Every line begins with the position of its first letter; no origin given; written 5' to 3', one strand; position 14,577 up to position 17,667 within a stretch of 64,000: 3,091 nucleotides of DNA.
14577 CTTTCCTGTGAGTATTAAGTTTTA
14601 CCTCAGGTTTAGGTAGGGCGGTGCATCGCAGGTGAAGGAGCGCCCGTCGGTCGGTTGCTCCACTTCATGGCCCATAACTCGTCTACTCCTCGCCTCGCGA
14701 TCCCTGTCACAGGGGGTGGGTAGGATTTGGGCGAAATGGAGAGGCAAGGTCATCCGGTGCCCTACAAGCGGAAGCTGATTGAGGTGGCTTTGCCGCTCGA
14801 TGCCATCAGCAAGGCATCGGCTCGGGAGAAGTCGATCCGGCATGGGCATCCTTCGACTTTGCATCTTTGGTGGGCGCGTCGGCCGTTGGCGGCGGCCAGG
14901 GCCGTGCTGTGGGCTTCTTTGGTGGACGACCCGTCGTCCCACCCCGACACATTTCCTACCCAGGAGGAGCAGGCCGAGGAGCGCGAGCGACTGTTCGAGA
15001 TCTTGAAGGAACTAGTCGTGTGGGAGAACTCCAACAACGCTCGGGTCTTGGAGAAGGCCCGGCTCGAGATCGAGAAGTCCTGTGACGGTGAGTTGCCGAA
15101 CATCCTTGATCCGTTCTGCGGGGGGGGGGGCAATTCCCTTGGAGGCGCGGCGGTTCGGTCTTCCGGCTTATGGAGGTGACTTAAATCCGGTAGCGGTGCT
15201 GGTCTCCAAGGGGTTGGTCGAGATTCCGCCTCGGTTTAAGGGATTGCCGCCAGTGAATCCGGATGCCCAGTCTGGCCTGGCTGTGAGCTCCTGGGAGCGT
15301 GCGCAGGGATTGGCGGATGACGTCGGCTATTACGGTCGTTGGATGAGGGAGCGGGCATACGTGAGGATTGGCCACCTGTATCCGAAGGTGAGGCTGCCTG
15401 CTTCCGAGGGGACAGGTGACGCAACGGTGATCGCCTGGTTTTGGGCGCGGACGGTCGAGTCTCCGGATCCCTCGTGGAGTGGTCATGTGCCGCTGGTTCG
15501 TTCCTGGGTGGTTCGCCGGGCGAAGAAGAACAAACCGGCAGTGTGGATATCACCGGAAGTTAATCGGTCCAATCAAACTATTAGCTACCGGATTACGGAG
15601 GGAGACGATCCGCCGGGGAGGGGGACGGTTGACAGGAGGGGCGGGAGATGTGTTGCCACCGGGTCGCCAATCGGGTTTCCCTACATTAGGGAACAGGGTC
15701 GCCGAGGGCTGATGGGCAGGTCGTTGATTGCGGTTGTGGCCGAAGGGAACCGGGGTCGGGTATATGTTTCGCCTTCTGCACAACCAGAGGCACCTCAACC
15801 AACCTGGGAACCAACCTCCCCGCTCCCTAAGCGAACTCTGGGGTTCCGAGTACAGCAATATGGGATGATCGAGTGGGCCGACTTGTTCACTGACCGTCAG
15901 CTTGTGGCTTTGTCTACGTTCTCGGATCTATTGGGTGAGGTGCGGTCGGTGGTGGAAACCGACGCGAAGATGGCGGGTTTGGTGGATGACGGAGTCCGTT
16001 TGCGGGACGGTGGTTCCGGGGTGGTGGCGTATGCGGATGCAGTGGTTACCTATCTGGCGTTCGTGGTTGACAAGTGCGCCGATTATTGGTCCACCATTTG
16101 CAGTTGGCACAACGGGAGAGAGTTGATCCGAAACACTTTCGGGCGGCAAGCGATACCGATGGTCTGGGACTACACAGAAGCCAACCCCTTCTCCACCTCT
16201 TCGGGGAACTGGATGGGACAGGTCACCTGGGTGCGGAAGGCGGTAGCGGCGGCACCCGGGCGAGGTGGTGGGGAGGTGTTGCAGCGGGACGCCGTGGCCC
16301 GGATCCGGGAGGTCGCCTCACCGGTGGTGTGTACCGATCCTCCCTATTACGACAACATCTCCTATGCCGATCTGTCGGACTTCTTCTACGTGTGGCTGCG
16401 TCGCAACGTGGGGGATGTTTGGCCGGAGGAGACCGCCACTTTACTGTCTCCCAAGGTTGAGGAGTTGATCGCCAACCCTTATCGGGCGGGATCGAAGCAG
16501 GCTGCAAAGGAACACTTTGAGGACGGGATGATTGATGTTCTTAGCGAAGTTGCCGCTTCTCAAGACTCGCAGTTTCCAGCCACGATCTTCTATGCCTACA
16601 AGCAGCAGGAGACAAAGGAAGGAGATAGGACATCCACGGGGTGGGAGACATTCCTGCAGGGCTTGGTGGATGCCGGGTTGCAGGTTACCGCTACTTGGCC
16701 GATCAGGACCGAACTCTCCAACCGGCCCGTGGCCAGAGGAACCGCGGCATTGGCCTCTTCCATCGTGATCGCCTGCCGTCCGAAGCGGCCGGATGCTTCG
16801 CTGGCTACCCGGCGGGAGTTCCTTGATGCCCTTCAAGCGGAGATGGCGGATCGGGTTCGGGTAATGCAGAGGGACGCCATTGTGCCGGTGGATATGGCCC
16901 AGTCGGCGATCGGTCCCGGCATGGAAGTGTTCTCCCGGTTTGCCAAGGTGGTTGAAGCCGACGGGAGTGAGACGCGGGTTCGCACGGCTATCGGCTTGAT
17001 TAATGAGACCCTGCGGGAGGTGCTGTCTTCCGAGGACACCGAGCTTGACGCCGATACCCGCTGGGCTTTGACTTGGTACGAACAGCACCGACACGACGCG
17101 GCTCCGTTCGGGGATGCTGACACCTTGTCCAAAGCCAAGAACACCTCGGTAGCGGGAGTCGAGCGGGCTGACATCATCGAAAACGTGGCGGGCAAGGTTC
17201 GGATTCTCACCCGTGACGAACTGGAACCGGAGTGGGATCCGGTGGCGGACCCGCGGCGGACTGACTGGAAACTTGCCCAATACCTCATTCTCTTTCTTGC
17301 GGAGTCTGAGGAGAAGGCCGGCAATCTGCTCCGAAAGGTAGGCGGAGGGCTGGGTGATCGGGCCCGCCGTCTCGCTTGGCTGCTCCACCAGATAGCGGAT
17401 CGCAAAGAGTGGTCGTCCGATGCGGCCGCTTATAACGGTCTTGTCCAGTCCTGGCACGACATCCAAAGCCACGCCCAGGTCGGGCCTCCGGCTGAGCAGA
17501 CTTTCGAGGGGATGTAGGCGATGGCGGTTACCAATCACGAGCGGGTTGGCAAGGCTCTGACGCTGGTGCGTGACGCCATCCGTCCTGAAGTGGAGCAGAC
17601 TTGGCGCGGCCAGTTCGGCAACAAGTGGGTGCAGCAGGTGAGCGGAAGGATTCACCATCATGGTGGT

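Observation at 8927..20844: Split, non-canonical methylation-associated defence module: SNF2-DUF3883 helicase-nuclease + DUF1156 methyltransferase + HEPN-DUF499 ATPase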

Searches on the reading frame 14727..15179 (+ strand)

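Call 3: search_protein_families(library=pfam, proteins=[window:14727-15179:+], max_evalue=0.01)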
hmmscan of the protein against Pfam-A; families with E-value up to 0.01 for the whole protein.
window:14727-15179:+ (150 aa): 1 family
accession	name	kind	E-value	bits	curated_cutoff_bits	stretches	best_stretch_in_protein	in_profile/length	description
PF06634.17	DUF1156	-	1.1e-32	112.3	24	1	21-92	1-73/73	Protein of unknown function (DUF1156)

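Call 4: search_protein_families(library=padloc, proteins=[window:14727-15179:+], max_evalue=0.01)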
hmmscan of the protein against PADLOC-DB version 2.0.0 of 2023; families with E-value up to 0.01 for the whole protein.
window:14727-15179:+ (150 aa): 5 families
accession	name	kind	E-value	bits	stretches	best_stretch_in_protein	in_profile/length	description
PDLC00660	HmaB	-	1.5e-48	163.4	1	11-119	5-117/967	DNA-adenine methylase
PDLC00661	HmaB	-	3.6e-47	158.8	1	13-119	6-116/973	DNA-adenine methylase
PDLC03233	MTase_II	-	2.6e-07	27.6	1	10-66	27-83/731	Type II methyltransferase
PDLC03352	MTase_II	-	0.0062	12.4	1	22-76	11-64/1023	Type II methyltransferase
PDLC02189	DUF1156_MTase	-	0.0069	12.6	1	15-67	12-66/944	-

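Call 5: search_protein_families(library=ncbifam, proteins=[window:14727-15179:+], max_evalue=0.01)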
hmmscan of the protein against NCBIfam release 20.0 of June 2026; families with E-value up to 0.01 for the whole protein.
window:14727-15179:+ (150 aa): 1 family
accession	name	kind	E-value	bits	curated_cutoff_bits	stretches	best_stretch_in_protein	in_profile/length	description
NF042963.1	DUF1156_antiphage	equivalog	0.00027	19.2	1000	1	18-66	1-50/960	anti-phage-associated DUF1156 domain-containing protein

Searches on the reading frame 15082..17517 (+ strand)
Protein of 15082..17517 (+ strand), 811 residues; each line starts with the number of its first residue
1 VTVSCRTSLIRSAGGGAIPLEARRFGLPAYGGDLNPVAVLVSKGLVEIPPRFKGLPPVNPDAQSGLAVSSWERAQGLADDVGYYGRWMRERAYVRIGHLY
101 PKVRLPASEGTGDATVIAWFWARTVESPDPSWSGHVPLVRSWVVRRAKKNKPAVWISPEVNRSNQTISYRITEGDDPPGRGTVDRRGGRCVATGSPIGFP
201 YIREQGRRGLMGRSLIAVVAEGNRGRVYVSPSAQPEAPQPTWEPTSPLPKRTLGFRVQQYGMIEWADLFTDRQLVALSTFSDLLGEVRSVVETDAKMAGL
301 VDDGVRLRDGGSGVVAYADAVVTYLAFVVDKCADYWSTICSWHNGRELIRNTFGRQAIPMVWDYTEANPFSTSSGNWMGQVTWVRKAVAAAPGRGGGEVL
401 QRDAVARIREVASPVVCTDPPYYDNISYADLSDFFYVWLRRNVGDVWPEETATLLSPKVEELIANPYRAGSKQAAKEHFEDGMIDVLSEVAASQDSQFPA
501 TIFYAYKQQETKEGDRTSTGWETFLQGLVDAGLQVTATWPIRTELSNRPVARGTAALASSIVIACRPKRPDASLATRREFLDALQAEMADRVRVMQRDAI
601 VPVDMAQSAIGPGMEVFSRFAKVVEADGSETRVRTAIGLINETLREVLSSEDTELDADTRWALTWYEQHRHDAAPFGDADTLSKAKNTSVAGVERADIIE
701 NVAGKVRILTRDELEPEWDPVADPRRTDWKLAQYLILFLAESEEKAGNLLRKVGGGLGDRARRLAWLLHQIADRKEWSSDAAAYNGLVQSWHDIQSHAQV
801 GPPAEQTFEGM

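Call 3: search_protein_families(library=pfam, proteins=[window:15082-17517:+], max_evalue=0.01)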
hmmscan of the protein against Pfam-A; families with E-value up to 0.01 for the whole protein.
window:15082-17517:+ (811 aa): 0 families

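Call 4: search_protein_families(library=padloc, proteins=[window:15082-17517:+], max_evalue=0.01)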
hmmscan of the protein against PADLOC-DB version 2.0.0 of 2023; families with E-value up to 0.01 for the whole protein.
window:15082-17517:+ (811 aa): 6 families
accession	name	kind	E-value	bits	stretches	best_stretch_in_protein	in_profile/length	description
PDLC00660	HmaB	-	2.7e-264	877.5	1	13-803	147-958/967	DNA-adenine methylase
PDLC00661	HmaB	-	9.1e-260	862.5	1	13-799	146-960/973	DNA-adenine methylase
PDLC03352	MTase_II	-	4e-24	82.6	2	262-446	412-599/1023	Type II methyltransferase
PDLC03233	MTase_II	-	1.1e-19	68.5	1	258-627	354-704/731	Type II methyltransferase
PDLC02189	DUF1156_MTase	-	2.1e-19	67.3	2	328-595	469-705/944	-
PDLC03314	MTase_II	-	1.2e-12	44.8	1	323-606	461-711/944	Type II methyltransferase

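Call 5: search_protein_families(library=ncbifam, proteins=[window:15082-17517:+], max_evalue=0.01)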
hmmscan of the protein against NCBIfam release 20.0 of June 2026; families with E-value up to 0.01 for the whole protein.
window:15082-17517:+ (811 aa): 1 family
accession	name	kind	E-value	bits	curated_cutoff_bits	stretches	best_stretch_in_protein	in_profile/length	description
NF042963.1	DUF1156_antiphage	equivalog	6.1e-28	97.5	1000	2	323-596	491-733/960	anti-phage-associated DUF1156 domain-containing protein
